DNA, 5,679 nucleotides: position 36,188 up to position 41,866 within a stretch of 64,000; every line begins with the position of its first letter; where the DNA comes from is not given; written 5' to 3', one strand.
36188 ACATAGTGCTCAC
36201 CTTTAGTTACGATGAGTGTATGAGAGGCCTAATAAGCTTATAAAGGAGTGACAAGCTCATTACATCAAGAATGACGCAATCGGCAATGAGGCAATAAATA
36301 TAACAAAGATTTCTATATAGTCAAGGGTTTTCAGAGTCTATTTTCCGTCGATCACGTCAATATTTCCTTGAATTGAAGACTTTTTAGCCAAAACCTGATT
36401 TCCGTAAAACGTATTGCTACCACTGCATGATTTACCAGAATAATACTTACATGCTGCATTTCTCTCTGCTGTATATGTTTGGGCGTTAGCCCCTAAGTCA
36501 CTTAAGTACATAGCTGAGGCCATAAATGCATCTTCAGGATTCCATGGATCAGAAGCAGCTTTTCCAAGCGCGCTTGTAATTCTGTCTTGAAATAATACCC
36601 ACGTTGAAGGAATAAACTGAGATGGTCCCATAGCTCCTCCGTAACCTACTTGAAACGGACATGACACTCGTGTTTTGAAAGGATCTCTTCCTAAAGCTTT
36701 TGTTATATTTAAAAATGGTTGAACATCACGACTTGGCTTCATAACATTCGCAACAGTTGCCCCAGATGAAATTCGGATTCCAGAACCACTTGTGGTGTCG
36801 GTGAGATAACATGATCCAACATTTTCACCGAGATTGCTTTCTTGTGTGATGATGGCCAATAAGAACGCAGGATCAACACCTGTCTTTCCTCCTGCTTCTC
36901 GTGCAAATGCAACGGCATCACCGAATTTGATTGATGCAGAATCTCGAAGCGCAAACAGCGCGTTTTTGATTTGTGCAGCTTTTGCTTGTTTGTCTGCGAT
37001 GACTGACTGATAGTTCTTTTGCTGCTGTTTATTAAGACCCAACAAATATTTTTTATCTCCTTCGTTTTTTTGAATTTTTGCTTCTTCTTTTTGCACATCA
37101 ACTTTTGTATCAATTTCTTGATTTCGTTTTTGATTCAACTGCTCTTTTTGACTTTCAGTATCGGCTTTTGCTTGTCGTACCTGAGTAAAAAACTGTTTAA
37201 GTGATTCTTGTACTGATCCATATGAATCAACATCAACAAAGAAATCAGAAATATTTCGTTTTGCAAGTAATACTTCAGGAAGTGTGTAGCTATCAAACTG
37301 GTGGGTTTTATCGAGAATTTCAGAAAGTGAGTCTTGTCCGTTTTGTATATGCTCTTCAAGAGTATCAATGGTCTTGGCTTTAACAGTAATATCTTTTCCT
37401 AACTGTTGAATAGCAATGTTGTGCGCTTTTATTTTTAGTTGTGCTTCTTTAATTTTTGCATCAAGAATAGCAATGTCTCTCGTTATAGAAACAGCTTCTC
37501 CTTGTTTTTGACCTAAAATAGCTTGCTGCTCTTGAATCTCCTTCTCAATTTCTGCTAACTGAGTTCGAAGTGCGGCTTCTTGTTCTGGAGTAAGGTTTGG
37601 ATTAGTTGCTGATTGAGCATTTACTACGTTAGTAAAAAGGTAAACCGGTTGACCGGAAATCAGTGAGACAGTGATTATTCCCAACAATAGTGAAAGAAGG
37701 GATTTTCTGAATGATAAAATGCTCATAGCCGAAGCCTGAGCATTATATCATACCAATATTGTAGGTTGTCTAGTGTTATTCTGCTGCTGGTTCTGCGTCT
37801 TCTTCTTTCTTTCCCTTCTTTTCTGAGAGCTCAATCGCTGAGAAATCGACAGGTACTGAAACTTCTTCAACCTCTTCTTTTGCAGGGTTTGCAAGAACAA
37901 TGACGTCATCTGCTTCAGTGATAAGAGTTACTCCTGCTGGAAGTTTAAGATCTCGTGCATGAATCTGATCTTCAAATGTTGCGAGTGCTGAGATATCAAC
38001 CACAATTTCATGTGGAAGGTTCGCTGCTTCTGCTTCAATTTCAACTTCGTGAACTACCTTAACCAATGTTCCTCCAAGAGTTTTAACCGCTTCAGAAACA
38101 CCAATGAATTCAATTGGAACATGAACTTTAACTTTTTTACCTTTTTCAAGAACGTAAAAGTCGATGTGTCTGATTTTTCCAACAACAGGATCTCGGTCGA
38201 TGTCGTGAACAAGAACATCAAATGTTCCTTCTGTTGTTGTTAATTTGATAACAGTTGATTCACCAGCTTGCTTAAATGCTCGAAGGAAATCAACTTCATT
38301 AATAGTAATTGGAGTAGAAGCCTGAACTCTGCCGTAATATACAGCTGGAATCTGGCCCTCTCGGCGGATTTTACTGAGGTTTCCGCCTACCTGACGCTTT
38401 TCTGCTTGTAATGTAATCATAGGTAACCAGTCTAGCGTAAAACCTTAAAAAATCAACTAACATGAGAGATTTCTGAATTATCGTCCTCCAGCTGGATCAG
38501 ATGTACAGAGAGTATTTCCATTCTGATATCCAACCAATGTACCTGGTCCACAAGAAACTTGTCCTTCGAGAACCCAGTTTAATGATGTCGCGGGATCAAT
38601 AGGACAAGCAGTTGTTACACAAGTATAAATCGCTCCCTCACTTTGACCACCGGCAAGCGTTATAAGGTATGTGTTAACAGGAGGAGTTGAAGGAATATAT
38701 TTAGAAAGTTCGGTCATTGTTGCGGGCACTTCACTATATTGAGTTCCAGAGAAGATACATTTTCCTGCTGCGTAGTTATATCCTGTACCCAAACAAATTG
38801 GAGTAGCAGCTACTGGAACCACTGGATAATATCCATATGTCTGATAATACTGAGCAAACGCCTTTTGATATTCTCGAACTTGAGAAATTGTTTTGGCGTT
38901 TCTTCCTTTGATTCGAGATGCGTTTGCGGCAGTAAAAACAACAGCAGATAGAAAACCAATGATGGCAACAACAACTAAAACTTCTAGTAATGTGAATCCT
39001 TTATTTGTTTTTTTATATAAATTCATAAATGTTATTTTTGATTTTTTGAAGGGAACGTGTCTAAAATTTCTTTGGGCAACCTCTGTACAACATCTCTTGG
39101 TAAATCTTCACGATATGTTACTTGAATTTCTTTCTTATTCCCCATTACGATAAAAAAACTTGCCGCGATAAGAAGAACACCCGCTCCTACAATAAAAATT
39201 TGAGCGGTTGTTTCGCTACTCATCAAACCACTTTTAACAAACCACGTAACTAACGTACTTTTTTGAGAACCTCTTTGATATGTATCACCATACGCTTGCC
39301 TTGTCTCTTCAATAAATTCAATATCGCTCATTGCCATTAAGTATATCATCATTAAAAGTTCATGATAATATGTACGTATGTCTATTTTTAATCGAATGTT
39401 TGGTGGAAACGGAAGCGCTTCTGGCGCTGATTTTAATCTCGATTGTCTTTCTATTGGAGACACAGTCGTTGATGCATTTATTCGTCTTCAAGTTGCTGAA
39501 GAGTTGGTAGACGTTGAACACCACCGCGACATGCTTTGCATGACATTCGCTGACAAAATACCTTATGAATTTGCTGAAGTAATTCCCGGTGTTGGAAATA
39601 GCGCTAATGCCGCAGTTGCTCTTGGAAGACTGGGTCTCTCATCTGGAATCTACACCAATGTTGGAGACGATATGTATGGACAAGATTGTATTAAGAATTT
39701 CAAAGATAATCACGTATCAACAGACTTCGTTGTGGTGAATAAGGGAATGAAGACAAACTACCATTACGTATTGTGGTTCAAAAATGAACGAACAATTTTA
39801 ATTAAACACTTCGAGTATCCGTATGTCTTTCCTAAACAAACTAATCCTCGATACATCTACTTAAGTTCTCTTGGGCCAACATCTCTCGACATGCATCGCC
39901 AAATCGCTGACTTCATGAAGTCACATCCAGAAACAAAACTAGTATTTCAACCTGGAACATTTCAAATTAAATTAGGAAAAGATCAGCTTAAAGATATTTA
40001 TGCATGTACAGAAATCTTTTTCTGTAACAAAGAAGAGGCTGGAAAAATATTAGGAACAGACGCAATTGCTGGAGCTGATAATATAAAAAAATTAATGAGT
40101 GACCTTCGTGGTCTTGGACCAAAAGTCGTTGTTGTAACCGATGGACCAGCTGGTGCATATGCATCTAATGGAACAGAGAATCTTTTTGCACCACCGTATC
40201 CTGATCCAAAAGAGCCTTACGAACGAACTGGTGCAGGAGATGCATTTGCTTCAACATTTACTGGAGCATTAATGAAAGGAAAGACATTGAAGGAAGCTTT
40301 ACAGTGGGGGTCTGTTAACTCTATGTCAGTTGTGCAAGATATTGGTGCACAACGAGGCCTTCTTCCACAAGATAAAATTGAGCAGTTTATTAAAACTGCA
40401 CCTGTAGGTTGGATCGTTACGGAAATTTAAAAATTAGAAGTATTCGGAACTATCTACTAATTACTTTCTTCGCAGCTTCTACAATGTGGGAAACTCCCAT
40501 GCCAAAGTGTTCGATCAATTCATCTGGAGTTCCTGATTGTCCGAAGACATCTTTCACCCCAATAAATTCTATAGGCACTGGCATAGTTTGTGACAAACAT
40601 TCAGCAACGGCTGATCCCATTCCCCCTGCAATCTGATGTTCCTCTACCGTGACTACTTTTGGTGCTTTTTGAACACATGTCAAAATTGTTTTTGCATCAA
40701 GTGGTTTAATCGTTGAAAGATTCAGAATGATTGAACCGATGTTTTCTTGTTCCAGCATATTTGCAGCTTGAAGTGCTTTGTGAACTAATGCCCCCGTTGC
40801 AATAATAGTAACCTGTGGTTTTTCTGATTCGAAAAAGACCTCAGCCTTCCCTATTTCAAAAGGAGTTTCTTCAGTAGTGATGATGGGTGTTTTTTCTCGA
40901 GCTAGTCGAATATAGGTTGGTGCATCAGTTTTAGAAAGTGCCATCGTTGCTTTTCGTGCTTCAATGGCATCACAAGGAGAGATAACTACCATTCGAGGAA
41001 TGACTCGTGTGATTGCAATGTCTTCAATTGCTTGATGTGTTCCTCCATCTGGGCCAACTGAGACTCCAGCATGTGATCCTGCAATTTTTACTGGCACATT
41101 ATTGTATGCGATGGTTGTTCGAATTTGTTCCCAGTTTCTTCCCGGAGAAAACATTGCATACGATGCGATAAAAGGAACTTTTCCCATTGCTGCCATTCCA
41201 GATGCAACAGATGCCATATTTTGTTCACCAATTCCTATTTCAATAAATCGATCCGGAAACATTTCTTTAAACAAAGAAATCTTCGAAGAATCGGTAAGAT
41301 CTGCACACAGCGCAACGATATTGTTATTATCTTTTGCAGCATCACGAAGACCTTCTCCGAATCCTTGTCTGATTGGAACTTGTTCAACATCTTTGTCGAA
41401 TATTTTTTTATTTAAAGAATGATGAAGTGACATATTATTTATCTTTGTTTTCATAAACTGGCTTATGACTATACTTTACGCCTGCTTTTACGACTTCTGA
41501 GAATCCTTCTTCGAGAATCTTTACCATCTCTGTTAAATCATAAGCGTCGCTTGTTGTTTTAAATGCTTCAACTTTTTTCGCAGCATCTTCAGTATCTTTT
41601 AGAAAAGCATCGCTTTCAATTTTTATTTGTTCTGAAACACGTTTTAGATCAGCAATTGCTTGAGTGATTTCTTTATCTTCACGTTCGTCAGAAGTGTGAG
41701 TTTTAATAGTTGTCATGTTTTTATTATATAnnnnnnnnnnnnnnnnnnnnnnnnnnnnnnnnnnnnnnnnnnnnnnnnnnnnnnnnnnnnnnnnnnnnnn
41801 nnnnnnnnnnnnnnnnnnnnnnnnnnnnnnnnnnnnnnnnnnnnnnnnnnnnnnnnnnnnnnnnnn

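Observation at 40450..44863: Split transketolase halves separated by two inserted genes in one apparent operon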

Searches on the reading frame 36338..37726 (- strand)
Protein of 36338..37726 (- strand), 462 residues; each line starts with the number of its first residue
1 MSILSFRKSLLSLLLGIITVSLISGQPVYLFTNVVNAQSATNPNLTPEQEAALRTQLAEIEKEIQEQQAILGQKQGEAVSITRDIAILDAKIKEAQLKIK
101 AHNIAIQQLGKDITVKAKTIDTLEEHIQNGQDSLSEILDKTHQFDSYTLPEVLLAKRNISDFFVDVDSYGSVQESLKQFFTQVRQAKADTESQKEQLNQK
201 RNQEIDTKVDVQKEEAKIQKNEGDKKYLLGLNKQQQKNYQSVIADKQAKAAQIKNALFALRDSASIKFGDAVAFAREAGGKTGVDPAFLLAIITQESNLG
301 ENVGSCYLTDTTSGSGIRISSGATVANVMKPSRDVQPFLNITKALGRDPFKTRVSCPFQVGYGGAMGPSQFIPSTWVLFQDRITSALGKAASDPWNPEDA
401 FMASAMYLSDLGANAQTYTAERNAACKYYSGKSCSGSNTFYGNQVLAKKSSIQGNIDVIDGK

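Call 3: search_protein_families(library=pfam, proteins=[window:36338-37726:-], max_evalue=0.01)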
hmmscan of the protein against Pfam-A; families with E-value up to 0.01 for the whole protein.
window:36338-37726:- (462 aa): 2 families
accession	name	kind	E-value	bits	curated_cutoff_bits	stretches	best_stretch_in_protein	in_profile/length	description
PF13406.11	SLT_2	-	1.2e-09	38.2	24.3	1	275-416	77-204/292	Transglycosylase SLT domain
PF01464.25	SLT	-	7.5e-05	22.7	21.3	1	276-430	4-96/117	Transglycosylase SLT domain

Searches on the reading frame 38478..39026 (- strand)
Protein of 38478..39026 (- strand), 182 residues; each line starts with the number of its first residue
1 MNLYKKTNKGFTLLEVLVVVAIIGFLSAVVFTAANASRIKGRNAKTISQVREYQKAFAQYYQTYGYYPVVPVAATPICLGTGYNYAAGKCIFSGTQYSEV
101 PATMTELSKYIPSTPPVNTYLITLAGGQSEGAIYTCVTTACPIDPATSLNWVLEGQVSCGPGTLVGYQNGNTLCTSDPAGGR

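Call 3: search_protein_families(library=pfam, proteins=[window:38478-39026:-], max_evalue=0.01)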
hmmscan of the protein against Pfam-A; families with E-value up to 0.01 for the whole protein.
window:38478-39026:- (182 aa): 1 family
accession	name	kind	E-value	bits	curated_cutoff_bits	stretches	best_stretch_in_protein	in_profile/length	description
PF07963.17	N_methyl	-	1.3e-08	34.5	21.2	1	6-31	2-27/27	Prokaryotic N-terminal methylation motif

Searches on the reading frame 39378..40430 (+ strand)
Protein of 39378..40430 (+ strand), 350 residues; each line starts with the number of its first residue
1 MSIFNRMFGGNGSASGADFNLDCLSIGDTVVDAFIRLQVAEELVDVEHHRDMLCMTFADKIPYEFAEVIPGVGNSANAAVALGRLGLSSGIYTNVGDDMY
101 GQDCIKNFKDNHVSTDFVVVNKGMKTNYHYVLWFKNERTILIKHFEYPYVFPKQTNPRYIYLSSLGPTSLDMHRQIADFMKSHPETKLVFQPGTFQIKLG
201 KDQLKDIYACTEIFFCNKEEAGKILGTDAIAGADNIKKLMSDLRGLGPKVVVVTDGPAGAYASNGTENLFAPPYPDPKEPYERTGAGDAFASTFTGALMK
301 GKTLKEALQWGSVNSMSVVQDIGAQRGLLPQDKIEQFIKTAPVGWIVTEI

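Call 3: search_protein_families(library=pfam, proteins=[window:39378-40430:+], max_evalue=0.01)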
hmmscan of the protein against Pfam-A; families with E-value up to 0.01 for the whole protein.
window:39378-40430:+ (350 aa): 2 families
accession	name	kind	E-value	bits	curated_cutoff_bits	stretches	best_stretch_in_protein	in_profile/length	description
PF00294.29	PfkB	-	1e-37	130.6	25.8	1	73-327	37-298/302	pfkB family carbohydrate kinase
PF08543.17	Phos_pyr_kin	-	1.6e-05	24.8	27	1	207-311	116-224/246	Phosphomethylpyrimidine kinase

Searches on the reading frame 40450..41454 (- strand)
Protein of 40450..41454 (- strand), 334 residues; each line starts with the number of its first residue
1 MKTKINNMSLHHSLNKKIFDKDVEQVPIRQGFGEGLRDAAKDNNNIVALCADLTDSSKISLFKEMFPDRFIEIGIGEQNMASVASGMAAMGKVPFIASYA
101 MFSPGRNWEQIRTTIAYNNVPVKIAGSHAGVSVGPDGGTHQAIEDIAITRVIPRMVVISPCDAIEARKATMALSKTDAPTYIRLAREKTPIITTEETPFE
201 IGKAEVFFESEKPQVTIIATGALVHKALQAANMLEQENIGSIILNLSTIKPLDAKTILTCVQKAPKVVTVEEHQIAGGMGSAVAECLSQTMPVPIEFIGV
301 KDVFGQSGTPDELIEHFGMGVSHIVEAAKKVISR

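Call 3: search_protein_families(library=pfam, proteins=[window:40450-41454:-], max_evalue=0.01)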
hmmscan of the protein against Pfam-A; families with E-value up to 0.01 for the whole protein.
window:40450-41454:- (334 aa): 4 families
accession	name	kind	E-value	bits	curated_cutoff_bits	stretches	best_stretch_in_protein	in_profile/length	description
PF02779.29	Transket_pyr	-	1.7e-37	129.1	27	1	25-189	2-172/174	Transketolase, pyrimidine binding domain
PF02780.25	Transketolase_C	-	4.4e-31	107.8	25.9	1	209-324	6-124/124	Transketolase, C-terminal domain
PF22613.1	Transketolase_C_1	-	2e-08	34.8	27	1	209-319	7-112/113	Transketolase-like TK C-terminal domain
PF17147.9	PFOR_II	-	0.00099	19.9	27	1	215-298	3-89/102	Pyruvate:ferredoxin oxidoreductase core domain II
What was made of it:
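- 40450..41433 (-): tktC, the pyrimidine-binding plus C-terminal half of split transketolase, 327 aa from Met8. The longest ORF would start at 41454. PF02779 and PF02780 (call 3).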

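Call 16: search_protein_families(library=ncbifam, proteins=[window:40450-41433:-], max_evalue=1)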
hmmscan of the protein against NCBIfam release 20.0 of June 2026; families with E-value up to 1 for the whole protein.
window:40450-41433:- (327 aa): 15 families
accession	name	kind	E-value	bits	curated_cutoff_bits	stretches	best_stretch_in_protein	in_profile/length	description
NF004559.0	PRK05899.2-5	equivalog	1.5e-93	314.2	488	1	16-326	315-625/627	transketolase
TIGR00204.1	dxs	equivalog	4.8e-59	200.4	465.95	1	24-324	315-614/616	1-deoxy-D-xylulose-5-phosphate synthase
NF004556.0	PRK05899.2-2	equivalog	1.9e-49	168.5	575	1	11-325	315-638/639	transketolase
NF003933.0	PRK05444.2-2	equivalog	4.3e-41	141.1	395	1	22-324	292-604/606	1-deoxy-D-xylulose-5-phosphate synthase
TIGR00232.1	tktlase_bact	equivalog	6.6e-37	127.2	682.25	1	11-325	341-653/654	transketolase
NF008968.0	PRK12315.1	subfamily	3.4e-34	118.1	510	1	25-325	285-581/582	1-deoxy-D-xylulose-5-phosphate synthase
NF004558.0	PRK05899.2-4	equivalog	6.1e-30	104.2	788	1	35-325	361-650/651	transketolase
NF006667.0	PRK09212.1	subfamily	8.9e-21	74.1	321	1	54-325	44-323/327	pyruvate dehydrogenase complex E1 component subunit beta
NF008854.0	PRK11892.1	equivalog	1.8e-17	63.2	454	1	52-324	178-461/464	pyruvate dehydrogenase complex E1 component subunit beta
NF006412.0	PRK08659.1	equivalog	4.7e-05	22.8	411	1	202-309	271-372/378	2-oxoacid:acceptor oxidoreductase subunit alpha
TIGR03710.1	OAFO_sf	subfamily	0.00041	19.1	482.75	1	198-266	456-523/561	2-oxoacid:acceptor oxidoreductase subunit alpha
NF041170.1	Oxoac_fdxalpha_Archa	equivalog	0.00061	18.2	800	1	199-269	513-584/636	2-oxoacid:ferredoxin oxidoreductase subunit alpha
NF007201.0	PRK09622.1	equivalog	0.0071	15.3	590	1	201-284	263-346/405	2-oxoacid:ferredoxin oxidoreductase subunit alpha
NF009588.0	PRK13029.1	subfamily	0.077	10.8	952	1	199-267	279-352/1196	indolepyruvate ferredoxin oxidoreductase family protein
TIGR00759.1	aceE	equivalog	0.17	9.8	859.9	1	85-321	589-851/885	pyruvate dehydrogenase (acetyl-transferring), homodimeric type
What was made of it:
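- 40450..41433 (-): NF004559, 314 bits (call 16).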

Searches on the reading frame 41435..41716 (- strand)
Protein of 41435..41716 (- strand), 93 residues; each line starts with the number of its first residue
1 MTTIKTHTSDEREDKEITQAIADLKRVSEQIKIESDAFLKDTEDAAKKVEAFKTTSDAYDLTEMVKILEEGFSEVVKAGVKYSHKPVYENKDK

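Call 3: search_protein_families(library=pfam, proteins=[window:41435-41716:-], max_evalue=0.01)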
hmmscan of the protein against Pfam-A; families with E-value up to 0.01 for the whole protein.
window:41435-41716:- (93 aa): 0 families

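Call 10: find_homologous_proteins(query=window:41435-41716:-, max_evalue=0.01)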
Query window:41435-41716:- (93 aa): 1 proteins with E <= 0.01 among 3 candidates.
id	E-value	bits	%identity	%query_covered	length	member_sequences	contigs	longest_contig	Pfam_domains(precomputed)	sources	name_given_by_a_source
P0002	6.9e-50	184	100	100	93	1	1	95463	-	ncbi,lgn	-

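Call 15: search_protein_families(library=phrogs, proteins=[window:41435-41716:-], max_evalue=1)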
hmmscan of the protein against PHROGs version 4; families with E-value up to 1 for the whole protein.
window:41435-41716:- (93 aa): 4 families
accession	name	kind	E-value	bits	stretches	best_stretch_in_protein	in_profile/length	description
phrog_25250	-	unknown function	0.02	16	1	13-60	5-52/98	-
phrog_27183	-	unknown function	0.075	13.8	1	4-89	47-128/196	-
phrog_24317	-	unknown function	0.15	12.6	1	2-48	52-91/205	-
phrog_24402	-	lysis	0.29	12.3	0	15-35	80-100/108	holin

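Call 16: search_protein_families(library=ncbifam, proteins=[window:41435-41716:-], max_evalue=1)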
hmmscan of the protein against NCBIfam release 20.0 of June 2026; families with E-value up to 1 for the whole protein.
window:41435-41716:- (93 aa): 2 families
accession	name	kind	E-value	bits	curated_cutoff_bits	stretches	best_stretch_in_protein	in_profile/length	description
NF009145.0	PRK12496.1-2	equivalog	0.043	13.5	223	1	15-83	65-129/167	hypothetical protein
NF038328.1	c-di-AMP_CdaS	exception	0.067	12.7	225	1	15-84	7-76/191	sporulation-specific diadenylate cyclase CdaS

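Call 17: search_protein_families(library=padloc, proteins=[window:41435-41716:-], max_evalue=1)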
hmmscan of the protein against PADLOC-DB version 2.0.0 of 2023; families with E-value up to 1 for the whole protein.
window:41435-41716:- (93 aa): 1 family
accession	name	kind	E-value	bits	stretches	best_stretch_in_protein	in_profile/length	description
PDLC03916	NsnC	-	0.023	13.4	1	11-80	15-83/98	-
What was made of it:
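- On Mobile element / phage or defence cassette: No PHROG or PADLOC hit below E=0.02 (calls 15, 17).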

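Call 37: predict_structure(protein=window:41438-41716:-)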
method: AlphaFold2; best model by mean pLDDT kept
length: 93 residues; sequences in the alignment: 1
mean_pLDDT: 72.3   pTM: 0.34
mean pLDDT of the five models: 72.3, 69.5, 68.2, 62.2, 58.0
residues with pLDDT >= 90: 21; 70-90: 33; 50-70: 26; < 50: 13
segments of 3 or more residues with pLDDT < 50: 80-87, 89-91
pLDDT, mean of each block of 10 residues (from residue 1): 60 82 93 92 85 65 74 63 44 46
secondary structure, 60 per line:
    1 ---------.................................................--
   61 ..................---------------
elements in order: H10-58 H61-78
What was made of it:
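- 41435..41716 (-): 93-aa acidic orphan protein: one long helix (10-58) plus a short helix (61-78). AlphaFold2 mean pLDDT 72 (call 37).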

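Call 58: fold_search(model_id=the predicted structure, library=pdb)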
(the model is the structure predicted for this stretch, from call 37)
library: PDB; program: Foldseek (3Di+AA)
matches with E <= 10: 0; with E <= 0.001: 0
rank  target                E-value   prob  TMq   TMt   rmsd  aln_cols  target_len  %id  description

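Call 64: find_related_loci(query=window:41438-41716:-, collection=metagenome_contigs, flank=5000)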
Query window:41438-41716:- (93 aa) in metagenome_contigs; peptide patterns used: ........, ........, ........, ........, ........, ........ (x = any residue, [..] = any of these).
492 stretches matched a pattern, but none encodes a relative of the query by tblastn (E <= 1e-3).
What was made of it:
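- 41435..41716 (-): No homologue and no fold match (calls 10, 15-17, 58, 64).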
